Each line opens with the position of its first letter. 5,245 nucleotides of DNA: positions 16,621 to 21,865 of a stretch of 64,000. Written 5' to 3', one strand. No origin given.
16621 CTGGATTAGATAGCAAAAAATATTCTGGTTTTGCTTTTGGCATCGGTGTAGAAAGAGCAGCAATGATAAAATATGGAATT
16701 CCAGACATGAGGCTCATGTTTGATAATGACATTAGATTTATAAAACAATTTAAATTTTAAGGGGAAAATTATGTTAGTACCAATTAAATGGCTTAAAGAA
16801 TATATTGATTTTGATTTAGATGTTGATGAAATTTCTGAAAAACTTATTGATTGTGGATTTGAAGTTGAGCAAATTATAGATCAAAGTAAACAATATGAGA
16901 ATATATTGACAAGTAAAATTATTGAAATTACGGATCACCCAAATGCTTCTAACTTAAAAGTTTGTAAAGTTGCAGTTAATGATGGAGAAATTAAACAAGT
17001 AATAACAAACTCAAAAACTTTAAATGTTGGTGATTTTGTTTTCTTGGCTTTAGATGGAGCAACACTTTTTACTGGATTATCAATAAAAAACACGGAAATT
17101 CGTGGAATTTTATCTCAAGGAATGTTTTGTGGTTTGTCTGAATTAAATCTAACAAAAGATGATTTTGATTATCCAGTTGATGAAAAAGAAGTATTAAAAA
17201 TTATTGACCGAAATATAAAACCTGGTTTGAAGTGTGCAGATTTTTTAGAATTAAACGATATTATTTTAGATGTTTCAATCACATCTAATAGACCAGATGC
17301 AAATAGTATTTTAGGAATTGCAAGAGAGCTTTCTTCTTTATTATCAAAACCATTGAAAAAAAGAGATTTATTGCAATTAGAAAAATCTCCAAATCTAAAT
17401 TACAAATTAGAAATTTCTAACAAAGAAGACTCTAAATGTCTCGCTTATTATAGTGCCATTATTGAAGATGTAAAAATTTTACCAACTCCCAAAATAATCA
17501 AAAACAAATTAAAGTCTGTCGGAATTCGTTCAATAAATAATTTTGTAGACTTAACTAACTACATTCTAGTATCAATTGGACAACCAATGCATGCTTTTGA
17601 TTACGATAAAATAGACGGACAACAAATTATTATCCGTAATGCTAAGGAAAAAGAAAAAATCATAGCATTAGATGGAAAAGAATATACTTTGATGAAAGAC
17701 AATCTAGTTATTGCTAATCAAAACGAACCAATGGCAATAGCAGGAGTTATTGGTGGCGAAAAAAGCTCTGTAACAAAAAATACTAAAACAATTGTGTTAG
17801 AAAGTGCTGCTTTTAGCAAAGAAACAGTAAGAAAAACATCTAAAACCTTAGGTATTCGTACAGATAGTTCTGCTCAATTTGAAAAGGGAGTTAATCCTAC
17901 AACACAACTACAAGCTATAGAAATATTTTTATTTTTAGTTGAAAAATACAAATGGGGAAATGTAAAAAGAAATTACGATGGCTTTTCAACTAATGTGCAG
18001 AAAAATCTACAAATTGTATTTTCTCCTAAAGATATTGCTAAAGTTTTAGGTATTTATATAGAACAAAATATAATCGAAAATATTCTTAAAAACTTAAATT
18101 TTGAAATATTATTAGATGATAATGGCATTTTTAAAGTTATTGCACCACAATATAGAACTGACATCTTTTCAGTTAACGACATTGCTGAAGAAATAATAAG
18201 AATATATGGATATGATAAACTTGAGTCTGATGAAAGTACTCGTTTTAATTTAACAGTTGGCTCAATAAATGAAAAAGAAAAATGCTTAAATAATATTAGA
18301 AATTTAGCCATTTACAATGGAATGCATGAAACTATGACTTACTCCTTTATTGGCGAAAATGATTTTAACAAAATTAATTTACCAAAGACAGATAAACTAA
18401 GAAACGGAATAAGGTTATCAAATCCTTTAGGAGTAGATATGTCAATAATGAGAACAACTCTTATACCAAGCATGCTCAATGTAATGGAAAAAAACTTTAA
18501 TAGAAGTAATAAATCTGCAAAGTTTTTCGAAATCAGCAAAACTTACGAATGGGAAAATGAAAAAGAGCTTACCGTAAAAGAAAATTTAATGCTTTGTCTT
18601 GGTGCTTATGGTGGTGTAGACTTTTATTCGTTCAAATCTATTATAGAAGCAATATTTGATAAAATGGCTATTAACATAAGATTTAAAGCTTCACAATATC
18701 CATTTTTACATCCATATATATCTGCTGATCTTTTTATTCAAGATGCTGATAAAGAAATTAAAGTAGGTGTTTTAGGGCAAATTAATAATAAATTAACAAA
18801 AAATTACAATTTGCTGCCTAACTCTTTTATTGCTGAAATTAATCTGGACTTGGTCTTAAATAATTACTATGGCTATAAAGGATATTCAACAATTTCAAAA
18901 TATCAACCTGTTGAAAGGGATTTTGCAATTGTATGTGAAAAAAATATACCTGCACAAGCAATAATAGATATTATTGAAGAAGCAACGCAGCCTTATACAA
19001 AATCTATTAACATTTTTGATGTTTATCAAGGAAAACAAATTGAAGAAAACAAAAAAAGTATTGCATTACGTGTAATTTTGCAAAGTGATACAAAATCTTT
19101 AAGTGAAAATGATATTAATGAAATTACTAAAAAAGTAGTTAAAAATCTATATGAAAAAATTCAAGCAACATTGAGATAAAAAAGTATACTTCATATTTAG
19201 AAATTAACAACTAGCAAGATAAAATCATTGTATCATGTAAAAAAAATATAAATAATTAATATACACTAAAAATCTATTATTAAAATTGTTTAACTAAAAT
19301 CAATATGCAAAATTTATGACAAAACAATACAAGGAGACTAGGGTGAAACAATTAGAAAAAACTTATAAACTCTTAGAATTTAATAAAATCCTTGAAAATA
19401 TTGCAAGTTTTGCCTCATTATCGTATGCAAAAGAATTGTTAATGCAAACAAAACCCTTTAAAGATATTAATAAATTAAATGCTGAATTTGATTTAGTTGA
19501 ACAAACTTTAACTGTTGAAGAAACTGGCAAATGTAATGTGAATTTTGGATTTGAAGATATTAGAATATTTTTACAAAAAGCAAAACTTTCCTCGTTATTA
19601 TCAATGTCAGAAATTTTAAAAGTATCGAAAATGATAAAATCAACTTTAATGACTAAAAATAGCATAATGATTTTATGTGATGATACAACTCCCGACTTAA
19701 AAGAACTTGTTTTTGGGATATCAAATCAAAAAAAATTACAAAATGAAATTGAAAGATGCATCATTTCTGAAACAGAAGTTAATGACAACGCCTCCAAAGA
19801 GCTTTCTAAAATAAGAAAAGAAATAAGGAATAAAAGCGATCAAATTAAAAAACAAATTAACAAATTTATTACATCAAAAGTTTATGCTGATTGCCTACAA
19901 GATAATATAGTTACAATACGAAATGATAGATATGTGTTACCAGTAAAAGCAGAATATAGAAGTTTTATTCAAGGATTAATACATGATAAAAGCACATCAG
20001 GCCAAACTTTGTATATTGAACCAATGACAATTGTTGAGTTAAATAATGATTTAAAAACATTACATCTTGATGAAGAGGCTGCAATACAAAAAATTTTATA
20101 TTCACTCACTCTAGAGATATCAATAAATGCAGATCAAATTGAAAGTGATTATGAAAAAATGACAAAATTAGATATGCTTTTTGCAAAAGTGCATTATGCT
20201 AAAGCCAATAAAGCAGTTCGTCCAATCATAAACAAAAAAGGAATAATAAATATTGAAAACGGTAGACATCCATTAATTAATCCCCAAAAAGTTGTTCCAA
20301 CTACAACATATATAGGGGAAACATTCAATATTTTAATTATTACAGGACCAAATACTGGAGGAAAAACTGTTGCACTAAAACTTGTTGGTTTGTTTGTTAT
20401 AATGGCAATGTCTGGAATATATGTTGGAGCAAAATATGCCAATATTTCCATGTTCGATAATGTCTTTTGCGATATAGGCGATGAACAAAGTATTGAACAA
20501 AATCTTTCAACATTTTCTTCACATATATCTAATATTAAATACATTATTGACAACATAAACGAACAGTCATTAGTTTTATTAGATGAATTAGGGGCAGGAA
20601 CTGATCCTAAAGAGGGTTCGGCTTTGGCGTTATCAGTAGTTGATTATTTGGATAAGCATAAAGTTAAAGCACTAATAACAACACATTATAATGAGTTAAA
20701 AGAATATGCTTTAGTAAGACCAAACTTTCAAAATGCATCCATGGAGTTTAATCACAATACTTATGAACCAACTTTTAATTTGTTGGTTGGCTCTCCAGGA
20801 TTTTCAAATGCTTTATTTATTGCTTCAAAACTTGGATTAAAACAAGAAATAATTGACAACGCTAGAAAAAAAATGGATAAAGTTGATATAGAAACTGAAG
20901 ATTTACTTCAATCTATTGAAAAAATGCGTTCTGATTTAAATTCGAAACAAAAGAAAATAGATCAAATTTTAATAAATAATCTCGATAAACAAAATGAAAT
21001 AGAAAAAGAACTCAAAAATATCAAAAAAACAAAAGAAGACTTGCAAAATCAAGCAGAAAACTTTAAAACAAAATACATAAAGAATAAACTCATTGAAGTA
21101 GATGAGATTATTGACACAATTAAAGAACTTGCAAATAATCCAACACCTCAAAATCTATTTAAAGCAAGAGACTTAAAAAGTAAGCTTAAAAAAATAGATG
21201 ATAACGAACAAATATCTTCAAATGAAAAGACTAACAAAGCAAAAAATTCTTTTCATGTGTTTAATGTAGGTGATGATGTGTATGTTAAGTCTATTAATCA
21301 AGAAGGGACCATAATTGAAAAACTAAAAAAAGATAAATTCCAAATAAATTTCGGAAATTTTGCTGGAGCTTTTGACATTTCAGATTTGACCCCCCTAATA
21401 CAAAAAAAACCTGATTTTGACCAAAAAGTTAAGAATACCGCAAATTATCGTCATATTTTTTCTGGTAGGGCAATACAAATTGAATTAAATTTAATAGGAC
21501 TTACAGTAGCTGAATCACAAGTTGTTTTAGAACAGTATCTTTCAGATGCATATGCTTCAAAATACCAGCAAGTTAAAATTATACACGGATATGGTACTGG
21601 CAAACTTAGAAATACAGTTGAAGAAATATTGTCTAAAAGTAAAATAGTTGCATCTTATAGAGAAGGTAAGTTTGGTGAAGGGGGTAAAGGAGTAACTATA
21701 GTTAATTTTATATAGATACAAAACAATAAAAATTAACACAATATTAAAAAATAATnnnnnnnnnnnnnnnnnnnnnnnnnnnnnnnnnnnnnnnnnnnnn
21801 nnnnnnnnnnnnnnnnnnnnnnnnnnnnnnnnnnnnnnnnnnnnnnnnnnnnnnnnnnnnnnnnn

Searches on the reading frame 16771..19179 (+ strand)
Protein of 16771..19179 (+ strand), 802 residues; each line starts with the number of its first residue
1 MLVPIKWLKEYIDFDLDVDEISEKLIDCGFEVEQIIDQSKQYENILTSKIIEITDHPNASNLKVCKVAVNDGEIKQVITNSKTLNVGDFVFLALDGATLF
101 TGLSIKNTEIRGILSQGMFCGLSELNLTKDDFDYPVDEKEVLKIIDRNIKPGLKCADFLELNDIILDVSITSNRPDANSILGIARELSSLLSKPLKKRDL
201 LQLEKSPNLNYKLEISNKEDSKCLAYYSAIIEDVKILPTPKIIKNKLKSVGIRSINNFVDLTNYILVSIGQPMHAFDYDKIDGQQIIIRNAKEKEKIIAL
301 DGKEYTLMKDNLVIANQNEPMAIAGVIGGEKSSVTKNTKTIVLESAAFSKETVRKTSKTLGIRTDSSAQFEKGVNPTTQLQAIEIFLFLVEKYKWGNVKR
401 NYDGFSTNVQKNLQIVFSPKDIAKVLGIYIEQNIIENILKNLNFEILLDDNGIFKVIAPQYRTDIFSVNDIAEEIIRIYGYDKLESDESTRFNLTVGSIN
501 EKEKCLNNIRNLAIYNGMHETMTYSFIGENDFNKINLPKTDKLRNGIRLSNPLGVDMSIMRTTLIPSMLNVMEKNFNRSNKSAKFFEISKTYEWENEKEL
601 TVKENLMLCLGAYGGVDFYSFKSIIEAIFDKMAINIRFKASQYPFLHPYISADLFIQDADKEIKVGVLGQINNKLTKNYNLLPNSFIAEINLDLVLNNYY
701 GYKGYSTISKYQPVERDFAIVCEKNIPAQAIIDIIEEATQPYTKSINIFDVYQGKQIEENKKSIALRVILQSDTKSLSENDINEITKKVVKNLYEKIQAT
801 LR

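Call 55: search_protein_families(library=pfam, proteins=[window:16771-19179:+], max_evalue=0.00001)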
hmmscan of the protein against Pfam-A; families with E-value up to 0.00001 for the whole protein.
window:16771-19179:+ (802 aa): 5 families
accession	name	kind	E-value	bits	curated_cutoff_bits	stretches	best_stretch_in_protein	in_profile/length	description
PF03483.22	B3_4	-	7.7e-62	208.4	29.3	1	223-393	2-172/174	B3/4 domain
PF17759.6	tRNA_synthFbeta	-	1e-50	172.7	22.4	1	493-692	9-214/214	Phenylalanyl tRNA synthetase beta chain CLM domain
PF03147.19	FDX-ACB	-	9.5e-30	103.3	31.1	1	709-802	1-94/94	Ferredoxin-fold anticodon binding domain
PF03484.21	B5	-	3.7e-18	65.9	28.6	1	415-481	1-67/67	tRNA synthetase B5 domain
PF01588.26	tRNA_bind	-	6.6e-12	45.8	27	1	47-130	3-82/96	Putative tRNA binding domain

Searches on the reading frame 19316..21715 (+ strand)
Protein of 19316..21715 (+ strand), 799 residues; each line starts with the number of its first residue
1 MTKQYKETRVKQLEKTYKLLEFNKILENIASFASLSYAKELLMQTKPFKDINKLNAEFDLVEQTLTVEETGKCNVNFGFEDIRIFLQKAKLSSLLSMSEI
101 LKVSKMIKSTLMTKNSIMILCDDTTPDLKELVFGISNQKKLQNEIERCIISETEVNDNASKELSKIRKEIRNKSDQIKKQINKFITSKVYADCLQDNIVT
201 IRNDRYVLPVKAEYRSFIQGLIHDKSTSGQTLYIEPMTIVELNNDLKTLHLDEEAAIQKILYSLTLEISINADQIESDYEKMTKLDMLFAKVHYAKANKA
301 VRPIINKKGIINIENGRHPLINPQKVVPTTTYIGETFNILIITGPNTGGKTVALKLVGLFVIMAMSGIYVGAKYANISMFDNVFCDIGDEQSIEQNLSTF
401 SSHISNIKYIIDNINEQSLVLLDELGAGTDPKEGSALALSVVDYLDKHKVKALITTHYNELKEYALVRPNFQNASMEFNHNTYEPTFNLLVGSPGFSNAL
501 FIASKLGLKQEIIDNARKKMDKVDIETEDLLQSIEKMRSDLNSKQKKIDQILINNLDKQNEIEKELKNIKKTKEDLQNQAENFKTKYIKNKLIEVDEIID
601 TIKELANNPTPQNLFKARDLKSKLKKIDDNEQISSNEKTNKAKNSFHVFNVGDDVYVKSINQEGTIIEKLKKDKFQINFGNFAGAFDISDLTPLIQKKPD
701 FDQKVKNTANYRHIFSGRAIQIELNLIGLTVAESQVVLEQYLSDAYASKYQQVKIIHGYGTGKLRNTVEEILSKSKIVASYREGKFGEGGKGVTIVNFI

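Call 33: search_protein_families(library=pfam, proteins=[window:19316-21715:+], max_evalue=0.00001)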
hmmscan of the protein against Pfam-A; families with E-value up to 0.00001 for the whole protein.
window:19316-21715:+ (799 aa): 3 families
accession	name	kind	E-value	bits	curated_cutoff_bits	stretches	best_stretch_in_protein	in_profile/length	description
PF00488.27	MutS_V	-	3.6e-40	138.4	30.2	1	340-523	1-187/188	MutS domain V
PF01713.27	Smr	-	1.5e-21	76.7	25.7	1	724-797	1-75/77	Smr domain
PF20297.4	MSSS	-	6.6e-08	32.5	26.8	1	651-681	1-32/42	MutS2 and Smr-associated SH3 domain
